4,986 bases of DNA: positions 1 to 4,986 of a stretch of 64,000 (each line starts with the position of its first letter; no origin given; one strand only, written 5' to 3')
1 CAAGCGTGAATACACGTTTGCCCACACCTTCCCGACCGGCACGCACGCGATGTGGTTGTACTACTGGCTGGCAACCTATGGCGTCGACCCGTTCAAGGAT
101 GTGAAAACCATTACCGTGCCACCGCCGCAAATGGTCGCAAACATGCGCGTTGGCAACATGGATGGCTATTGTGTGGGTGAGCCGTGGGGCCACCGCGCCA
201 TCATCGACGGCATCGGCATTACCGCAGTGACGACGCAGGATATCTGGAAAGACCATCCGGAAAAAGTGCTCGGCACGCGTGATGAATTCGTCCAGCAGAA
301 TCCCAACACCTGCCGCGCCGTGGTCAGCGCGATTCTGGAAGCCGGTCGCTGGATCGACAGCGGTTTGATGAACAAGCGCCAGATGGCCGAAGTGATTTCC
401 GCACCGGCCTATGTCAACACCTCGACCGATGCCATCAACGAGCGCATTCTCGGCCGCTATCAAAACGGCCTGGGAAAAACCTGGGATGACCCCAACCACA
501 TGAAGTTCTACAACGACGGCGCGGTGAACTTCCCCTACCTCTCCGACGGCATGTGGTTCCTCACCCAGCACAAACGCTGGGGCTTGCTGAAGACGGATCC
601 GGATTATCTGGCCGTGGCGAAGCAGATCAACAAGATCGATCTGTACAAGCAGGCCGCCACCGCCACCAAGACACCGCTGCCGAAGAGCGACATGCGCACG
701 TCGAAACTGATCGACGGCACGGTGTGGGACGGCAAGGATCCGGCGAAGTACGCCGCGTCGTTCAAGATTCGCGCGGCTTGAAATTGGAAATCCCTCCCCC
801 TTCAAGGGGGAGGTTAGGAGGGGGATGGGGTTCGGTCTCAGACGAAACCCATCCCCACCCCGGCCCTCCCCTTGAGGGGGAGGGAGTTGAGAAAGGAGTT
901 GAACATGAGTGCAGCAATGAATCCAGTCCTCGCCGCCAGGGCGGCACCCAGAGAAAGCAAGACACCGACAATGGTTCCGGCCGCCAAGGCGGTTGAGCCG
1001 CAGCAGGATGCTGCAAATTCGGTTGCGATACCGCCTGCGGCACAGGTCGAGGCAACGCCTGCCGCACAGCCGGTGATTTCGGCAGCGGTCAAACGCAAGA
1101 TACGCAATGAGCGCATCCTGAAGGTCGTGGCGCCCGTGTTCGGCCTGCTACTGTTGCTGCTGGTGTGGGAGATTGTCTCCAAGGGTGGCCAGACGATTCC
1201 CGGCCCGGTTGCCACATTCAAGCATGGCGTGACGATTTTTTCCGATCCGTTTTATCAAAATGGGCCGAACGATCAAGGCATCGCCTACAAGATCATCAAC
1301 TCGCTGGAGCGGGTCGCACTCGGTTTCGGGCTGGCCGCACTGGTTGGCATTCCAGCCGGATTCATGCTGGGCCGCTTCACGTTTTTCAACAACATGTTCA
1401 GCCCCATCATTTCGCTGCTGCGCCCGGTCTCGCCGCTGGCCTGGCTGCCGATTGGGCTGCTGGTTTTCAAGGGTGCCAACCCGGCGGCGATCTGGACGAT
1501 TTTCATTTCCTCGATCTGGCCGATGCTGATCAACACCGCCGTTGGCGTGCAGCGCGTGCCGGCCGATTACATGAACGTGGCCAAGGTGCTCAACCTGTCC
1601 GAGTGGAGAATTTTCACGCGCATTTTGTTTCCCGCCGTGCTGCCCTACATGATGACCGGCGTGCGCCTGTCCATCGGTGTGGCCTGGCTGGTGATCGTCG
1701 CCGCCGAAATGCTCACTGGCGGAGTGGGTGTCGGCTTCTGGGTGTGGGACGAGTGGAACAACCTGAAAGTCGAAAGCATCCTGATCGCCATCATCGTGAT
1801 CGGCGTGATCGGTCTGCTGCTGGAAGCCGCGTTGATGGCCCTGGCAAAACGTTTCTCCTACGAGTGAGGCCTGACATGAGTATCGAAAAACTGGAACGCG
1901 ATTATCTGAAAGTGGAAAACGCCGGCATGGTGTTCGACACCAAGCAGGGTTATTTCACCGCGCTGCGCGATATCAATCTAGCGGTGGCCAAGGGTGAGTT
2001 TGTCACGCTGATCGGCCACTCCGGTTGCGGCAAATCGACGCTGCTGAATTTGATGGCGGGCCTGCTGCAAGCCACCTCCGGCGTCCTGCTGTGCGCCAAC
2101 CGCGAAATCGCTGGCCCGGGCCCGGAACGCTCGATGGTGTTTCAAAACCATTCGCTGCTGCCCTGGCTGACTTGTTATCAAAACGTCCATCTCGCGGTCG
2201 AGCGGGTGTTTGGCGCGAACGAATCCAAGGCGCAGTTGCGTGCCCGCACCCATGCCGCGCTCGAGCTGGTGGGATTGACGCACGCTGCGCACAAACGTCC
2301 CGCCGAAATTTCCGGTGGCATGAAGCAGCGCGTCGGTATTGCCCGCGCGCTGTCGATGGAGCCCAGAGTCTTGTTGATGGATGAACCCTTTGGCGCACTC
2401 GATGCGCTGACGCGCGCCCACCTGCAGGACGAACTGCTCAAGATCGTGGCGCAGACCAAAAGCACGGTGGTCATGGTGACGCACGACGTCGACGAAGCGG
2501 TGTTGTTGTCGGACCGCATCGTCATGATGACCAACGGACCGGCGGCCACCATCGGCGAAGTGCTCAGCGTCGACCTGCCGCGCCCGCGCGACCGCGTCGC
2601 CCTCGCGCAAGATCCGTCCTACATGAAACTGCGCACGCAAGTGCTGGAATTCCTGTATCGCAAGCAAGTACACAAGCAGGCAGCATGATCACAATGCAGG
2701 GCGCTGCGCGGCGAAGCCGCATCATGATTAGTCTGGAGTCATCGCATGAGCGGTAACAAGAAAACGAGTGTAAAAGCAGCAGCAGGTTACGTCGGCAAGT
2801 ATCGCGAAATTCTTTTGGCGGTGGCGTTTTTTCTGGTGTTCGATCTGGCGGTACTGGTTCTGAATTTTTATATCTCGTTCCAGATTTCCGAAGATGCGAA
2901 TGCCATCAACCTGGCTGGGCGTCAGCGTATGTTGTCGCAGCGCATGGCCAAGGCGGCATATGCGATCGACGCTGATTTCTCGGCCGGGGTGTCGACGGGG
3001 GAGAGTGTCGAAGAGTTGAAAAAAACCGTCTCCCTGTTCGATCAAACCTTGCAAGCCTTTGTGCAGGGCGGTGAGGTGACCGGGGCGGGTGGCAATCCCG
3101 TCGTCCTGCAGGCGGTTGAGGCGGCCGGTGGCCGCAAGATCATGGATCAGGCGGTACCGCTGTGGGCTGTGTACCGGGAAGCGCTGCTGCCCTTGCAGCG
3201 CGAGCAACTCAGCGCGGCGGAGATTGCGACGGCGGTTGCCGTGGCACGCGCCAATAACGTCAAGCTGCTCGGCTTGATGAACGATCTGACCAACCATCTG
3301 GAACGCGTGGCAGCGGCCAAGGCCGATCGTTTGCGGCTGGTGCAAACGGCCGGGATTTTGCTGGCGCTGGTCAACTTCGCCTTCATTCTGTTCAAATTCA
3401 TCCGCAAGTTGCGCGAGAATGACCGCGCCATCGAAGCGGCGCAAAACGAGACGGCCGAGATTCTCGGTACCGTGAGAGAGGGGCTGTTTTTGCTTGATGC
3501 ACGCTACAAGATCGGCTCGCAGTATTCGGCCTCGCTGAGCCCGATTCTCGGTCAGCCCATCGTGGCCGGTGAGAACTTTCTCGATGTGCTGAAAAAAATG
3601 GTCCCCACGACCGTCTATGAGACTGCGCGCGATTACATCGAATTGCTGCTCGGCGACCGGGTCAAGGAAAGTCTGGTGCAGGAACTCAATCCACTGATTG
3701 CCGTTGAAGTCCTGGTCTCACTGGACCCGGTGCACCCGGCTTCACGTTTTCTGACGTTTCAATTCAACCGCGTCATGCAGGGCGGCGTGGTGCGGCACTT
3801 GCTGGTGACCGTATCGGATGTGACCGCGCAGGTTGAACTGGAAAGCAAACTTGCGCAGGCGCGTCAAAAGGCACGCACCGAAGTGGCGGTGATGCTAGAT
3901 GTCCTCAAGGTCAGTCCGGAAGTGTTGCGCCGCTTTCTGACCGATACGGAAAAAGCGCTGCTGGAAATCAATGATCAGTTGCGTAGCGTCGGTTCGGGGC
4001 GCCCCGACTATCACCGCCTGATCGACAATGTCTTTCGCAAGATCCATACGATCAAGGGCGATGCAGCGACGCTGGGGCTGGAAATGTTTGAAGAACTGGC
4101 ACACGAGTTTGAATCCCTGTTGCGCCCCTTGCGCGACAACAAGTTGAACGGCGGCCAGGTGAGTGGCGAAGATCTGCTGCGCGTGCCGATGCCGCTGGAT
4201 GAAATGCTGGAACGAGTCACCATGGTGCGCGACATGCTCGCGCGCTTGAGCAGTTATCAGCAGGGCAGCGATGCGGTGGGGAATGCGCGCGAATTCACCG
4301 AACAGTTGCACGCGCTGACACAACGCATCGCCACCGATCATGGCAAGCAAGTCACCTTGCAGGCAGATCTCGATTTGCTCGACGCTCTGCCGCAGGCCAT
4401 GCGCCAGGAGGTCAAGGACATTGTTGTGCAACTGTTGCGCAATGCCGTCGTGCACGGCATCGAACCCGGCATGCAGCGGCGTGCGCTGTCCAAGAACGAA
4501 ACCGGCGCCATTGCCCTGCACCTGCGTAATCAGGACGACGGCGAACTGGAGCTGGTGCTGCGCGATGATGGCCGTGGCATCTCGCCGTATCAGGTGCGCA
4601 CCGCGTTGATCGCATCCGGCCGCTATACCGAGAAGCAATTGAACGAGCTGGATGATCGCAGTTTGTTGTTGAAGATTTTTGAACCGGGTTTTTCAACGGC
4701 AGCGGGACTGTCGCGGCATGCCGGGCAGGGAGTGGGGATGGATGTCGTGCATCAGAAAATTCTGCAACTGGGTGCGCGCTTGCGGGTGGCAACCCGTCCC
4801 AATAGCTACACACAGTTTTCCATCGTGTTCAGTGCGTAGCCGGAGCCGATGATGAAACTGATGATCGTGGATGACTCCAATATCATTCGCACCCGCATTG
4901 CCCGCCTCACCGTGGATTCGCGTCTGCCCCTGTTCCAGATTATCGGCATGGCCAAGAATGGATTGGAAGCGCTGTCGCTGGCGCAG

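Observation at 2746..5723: Receptor-fused CheA: a PilJ/NarX-type periplasmic sensor joined directly to an HPt-ATPase core lacking a CheW domain, with CheY and CheX, immediately downstream of nitrate transport genes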

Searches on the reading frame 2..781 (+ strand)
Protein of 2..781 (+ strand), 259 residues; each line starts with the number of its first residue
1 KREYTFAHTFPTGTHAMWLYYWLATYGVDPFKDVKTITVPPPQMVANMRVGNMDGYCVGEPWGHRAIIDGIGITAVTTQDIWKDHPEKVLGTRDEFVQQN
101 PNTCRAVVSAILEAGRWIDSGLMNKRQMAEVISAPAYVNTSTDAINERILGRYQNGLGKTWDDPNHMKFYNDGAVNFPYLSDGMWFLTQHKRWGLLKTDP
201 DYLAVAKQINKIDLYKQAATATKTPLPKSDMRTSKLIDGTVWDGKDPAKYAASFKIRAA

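Call 8: search_protein_families(library=pfam, proteins=[window:2-781:+], max_evalue=0.1)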
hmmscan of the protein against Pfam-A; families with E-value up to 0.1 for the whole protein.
window:2-781:+ (259 aa): 2 families
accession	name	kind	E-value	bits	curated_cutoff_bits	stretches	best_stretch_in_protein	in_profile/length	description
PF13379.11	NMT1_2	-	2.2e-57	195.2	24.7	1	3-133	123-252/252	NMT1-like family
PF09084.16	NMT1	-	0.0026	18.1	20.5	1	14-115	103-206/216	NMT1/THI5 like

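Call 9: search_protein_families(library=ncbifam, proteins=[window:2-781:+], max_evalue=0.01)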
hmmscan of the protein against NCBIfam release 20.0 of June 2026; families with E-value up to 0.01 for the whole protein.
window:2-781:+ (259 aa): 4 families
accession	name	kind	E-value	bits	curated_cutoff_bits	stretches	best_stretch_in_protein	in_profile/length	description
TIGR01728.1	SsuA_fam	subfamily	5e-09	35.8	163.5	1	24-120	123-218/290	aliphatic sulfonate ABC transporter substrate-binding protein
TIGR01729.1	taurine_ABC_bnd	equivalog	0.0035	16.8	304.25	1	19-114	115-209/300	taurine ABC transporter substrate-binding protein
NF008553.0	PRK11480.1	equivalog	0.004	16.4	490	1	19-115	137-232/320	taurine ABC transporter substrate-binding protein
NF040735.1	SBP_SaoX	equivalog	0.0099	15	300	0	45-118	142-218/330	ABC transporter substrate-binding subunit SaoX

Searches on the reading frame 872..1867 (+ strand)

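Call 8: search_protein_families(library=pfam, proteins=[window:872-1867:+], max_evalue=0.1)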
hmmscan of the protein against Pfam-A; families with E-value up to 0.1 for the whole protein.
window:872-1867:+ (331 aa): 1 family
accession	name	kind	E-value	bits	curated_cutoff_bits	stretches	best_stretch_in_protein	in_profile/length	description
PF00528.27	BPD_transp_1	-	8.7e-25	88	26.4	1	159-328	1-182/184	Binding-protein-dependent transport system inner membrane component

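Call 9: search_protein_families(library=ncbifam, proteins=[window:872-1867:+], max_evalue=0.01)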
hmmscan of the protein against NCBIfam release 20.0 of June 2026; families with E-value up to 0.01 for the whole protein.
window:872-1867:+ (331 aa): 12 families
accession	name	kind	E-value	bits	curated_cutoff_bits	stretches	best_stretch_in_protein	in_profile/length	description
TIGR01183.1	ntrB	equivalog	1.6e-71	240.2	209.05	1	125-320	3-198/202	nitrate ABC transporter permease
NF040733.1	ABC_perm_U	equivalog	3.6e-36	124.9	295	1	91-327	14-244/251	ABC transporter permease subunit SaoP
NF007545.0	PRK10160.1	equivalog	2.2e-29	102.8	342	1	84-328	23-267/275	taurine ABC transporter permease TauC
NF008470.0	PRK11365.1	equivalog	1.5e-20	73.7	347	1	81-321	7-242/263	aliphatic sulfonate ABC transporter permease SsuC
TIGR03416.1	ABC_choXWV_perm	equivalog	2.8e-10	40.1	363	1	138-318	85-264/267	choline ABC transporter permease subunit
NF008196.0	PRK10952.1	equivalog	3.9e-06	25.9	439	1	154-306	159-310/356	glycine betaine/L-proline ABC transporter permease ProW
NF007047.0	PRK09500.1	equivalog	4.8e-05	23.1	326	1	123-282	42-207/257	spermidine/putrescine ABC transporter permease PotC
TIGR02141.1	modB_ABC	equivalog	6.3e-05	22.7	182.6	1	204-267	81-144/208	molybdate ABC transporter permease subunit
TIGR00974.1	3a0107s02c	equivalog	9.2e-05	21.7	193.45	1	90-270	15-196/272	phosphate ABC transporter permease PstA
TIGR01581.1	Mo_ABC_porter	hypoth_equivalog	0.0016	18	210.3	0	210-267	111-167/225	ABC transporter permease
NF011714.0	PRK15135.1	subfamily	0.002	18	319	1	228-287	118-173/228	histidine ABC transporter permease HisQ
TIGR00969.1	3a0106s02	subfamily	0.0054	16.2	240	1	206-271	147-211/272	sulfate ABC transporter permease subunit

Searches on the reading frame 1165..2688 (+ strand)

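Call 8: search_protein_families(library=pfam, proteins=[window:1165-2688:+], max_evalue=0.1)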
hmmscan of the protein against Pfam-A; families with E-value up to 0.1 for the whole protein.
window:1165-2688:+ (507 aa): 15 families
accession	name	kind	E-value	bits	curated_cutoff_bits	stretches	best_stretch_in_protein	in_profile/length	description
PF00005.33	ABC_tran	-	7.9e-33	114.4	25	1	267-409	1-136/137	ABC transporter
PF13304.12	AAA_21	-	1.6e-05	25.6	27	1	380-441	236-299/304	AAA domain, putative AbiEii toxin, Type IV TA system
PF03193.22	RsgA_GTPase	-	6.8e-05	23.2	30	1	240-302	72-131/174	RsgA GTPase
PF13191.12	AAA_16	-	8.7e-05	23.5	32.6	1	267-445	12-144/167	AAA ATPase domain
PF20703.3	nSTAND1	-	0.002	18.3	27.1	1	273-313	29-60/379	Novel STAND NTPase 1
PF13401.12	AAA_22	-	0.0023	18.7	27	1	278-340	6-33/130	AAA domain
PF13555.12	AAA_29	-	0.0032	17.6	27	1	263-303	11-48/61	P-loop containing region of AAA domain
PF09818.15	ABC_ATPase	-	0.025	14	23.2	0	381-444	157-217/283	P-loop domain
PF00004.35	AAA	-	0.027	15.4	21.2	0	281-303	2-24/131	ATPase family associated with various cellular activities (AAA)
PF07728.20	AAA_5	-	0.036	14.5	22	0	280-305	2-28/139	AAA domain (dynein-related subfamily)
PF13671.12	AAA_33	-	0.044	14.5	27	0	280-344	2-33/143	AAA domain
PF13481.12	AAA_25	-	0.054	13.6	27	1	274-294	30-50/195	AAA domain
PF01926.29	MMR_HSR1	-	0.058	13.9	21.9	0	280-300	2-22/113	50S ribosome-binding GTPase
PF01078.27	Mg_chelatase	-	0.063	13.1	20.3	0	262-304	7-49/207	Magnesium chelatase, subunit ChlI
PF00910.28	RNA_helicase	-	0.077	13.9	21.5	0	281-303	2-24/105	RNA helicase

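Call 9: search_protein_families(library=ncbifam, proteins=[window:1165-2688:+], max_evalue=0.01)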
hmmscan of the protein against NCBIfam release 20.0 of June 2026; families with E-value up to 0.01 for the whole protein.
window:1165-2688:+ (507 aa): 190 families (the best 25 are shown)
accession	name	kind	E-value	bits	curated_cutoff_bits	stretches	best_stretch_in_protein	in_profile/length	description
TIGR01184.1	ntrCD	subfamily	1.7e-101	338.6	291.8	1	267-497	1-230/230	nitrate ABC transporter ATP-binding protein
NF040729.1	ABC_ATP_SaoA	equivalog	5.8e-67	225.7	360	1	248-494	2-240/248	ABC transporter ATP-binding protein SaoA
NF008421.0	PRK11248.1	equivalog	2.7e-63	213.9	357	1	264-500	14-250/255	taurine ABC transporter ATP-binding subunit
TIGR03265.1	PhnT2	equivalog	1.8e-60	205.1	457.7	1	247-464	4-217/353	putative 2-aminoethylphosphonate ABC transporter ATP-binding protein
NF008420.0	PRK11247.1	equivalog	6.9e-57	192.5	395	1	265-496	26-241/257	aliphatic sulfonates ABC transporter ATP-binding protein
TIGR01186.1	proV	subfamily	1.2e-56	192.4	326.6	1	261-464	3-212/363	betaine/proline/choline family ABC transporter ATP-binding protein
TIGR03415.1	ABC_choXWV_ATP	equivalog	5.7e-54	183.5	483.75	2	323-459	109-242/382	choline ABC transporter ATP-binding protein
NF006987.0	PRK09452.1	equivalog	6.7e-52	176.4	482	1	251-464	21-230/378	spermidine/putrescine ABC transporter ATP-binding protein PotA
TIGR03258.1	PhnT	equivalog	5.6e-51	173.7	499.15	1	265-467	22-225/359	2-aminoethylphosphonate ABC transport system ATP-binding subunit PhnT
NF043075.1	MMSYN1_0197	equivalog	1.1e-50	172.5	550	1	265-465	16-216/341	spermidine/putrescine ABC transporter ATP-binding protein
TIGR00968.1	3a0106s01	subfamily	1.2e-49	168.9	342.75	1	260-465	9-214/237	sulfate ABC transporter ATP-binding protein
TIGR01187.1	potA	subfamily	2.7e-49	168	355.6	1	282-465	1-184/325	polyamine ABC transporter ATP-binding protein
NF008653.0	PRK11650.1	subfamily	1.2e-48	166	432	1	261-468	14-221/357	sn-glycerol-3-phosphate ABC transporter ATP-binding protein UgpC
NF040840.2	tungstate_WtpC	equivalog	4.9e-46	157.6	440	1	266-475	15-223/347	tungstate ABC transporter ATP-binding protein WtpC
NF008233.0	PRK11000.1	equivalog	2.1e-45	155.1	568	1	267-469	19-221/369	maltose/maltodextrin ABC transporter ATP-binding protein MalK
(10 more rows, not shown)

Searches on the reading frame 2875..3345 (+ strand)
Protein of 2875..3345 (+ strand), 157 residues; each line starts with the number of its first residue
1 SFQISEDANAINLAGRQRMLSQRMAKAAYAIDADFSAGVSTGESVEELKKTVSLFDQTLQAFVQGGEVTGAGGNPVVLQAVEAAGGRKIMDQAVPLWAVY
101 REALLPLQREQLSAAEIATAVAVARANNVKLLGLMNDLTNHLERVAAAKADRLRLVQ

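Call 65: search_solved_structures(query=window:2875-3345:+, max_evalue=10, show_alignments=3)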
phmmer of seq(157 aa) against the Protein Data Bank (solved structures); distinct sequences matched with E-value up to 10: 3.
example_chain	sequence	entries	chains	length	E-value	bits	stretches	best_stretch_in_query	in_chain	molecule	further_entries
6gcv_A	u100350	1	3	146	0.022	18.3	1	7-101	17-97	Chemotaxis transducer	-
7zjr_A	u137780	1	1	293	0.15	15.6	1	3-77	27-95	Protein PilJ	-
8wdf_A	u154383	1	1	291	0.17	15.4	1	4-77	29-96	Protein PilJ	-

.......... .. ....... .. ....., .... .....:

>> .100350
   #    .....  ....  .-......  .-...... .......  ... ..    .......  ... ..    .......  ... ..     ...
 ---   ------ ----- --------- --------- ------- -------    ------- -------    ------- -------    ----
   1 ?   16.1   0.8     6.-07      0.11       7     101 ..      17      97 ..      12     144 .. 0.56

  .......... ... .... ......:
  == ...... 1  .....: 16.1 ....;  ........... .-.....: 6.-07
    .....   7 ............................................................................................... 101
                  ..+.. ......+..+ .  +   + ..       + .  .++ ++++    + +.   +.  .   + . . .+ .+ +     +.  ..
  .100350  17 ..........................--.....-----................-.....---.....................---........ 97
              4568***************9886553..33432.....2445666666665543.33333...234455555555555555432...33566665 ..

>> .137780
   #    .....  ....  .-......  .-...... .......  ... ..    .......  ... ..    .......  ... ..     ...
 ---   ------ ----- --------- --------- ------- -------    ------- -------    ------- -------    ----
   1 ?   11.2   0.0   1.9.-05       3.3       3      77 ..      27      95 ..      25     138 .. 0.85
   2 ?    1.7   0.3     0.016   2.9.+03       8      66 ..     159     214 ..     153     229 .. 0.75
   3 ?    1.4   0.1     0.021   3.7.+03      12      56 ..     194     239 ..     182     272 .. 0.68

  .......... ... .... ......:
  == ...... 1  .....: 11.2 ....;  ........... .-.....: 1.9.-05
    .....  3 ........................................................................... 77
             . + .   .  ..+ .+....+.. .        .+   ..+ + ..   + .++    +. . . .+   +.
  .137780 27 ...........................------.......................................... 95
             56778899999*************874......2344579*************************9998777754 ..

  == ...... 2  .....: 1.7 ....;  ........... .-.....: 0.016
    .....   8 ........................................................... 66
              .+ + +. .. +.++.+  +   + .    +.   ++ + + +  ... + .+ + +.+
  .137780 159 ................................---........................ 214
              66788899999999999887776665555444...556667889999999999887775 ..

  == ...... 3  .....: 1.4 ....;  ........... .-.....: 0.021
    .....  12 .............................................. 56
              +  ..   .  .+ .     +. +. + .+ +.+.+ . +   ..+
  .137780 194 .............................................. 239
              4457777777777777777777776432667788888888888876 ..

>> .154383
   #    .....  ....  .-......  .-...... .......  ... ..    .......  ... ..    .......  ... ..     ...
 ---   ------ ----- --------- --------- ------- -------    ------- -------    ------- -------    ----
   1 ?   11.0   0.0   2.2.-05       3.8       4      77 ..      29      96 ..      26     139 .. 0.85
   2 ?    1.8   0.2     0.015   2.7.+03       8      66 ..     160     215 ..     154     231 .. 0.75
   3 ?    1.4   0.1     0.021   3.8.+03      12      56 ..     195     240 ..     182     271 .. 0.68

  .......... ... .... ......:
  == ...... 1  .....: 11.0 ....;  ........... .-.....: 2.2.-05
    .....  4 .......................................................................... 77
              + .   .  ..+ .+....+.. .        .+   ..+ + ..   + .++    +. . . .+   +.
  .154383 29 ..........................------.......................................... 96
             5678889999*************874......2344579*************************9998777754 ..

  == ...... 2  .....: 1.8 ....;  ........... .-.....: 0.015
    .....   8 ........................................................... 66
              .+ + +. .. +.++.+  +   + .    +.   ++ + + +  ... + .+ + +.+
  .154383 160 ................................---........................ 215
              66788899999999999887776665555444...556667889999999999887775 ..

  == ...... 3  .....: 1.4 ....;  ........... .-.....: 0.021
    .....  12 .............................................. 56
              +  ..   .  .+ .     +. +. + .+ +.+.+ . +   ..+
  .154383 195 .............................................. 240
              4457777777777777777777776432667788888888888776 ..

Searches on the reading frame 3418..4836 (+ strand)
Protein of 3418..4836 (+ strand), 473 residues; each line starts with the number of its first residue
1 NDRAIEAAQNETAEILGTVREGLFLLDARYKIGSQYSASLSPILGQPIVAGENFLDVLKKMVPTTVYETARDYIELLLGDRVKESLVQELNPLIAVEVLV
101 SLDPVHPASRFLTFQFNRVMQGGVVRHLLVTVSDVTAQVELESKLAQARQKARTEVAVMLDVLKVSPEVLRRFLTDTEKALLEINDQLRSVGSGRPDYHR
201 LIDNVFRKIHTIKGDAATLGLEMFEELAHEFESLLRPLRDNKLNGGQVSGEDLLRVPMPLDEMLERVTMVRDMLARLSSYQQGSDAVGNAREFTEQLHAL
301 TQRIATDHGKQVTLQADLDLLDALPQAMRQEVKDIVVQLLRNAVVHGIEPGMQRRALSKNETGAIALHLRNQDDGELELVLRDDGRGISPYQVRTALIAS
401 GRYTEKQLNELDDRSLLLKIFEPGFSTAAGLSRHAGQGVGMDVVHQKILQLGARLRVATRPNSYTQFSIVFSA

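Call 90: search_protein_representatives(protein=window:3418-4836:+)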
Query: 473 residues. Proteins with E-value up to 0.001 (for the whole library): 34959; up to 1e-10: 25974; up to 1e-30: 1219. The best 150 are listed.
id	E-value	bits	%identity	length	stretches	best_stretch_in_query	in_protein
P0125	1.7e-122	426.0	48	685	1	1-472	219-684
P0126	3.0e-120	418.6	47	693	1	1-470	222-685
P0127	1.2e-119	416.6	47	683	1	2-472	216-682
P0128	9.3e-117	407.1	48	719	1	2-472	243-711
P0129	2.2e-113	396.0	45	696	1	1-472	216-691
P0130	5.0e-113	394.8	47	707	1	1-469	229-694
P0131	1.1e-112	393.6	47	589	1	2-472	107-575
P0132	2.6e-112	392.4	46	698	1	2-472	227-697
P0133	9.7e-112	390.5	48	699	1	1-469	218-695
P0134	1.7e-111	389.7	43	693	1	2-473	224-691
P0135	9.8e-110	383.9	45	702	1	2-473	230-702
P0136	1.4e-107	376.9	45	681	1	5-471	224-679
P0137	5.7e-107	374.8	48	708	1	1-472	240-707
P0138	2.6e-106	372.6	45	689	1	2-472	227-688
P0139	6.9e-106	371.2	45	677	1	1-469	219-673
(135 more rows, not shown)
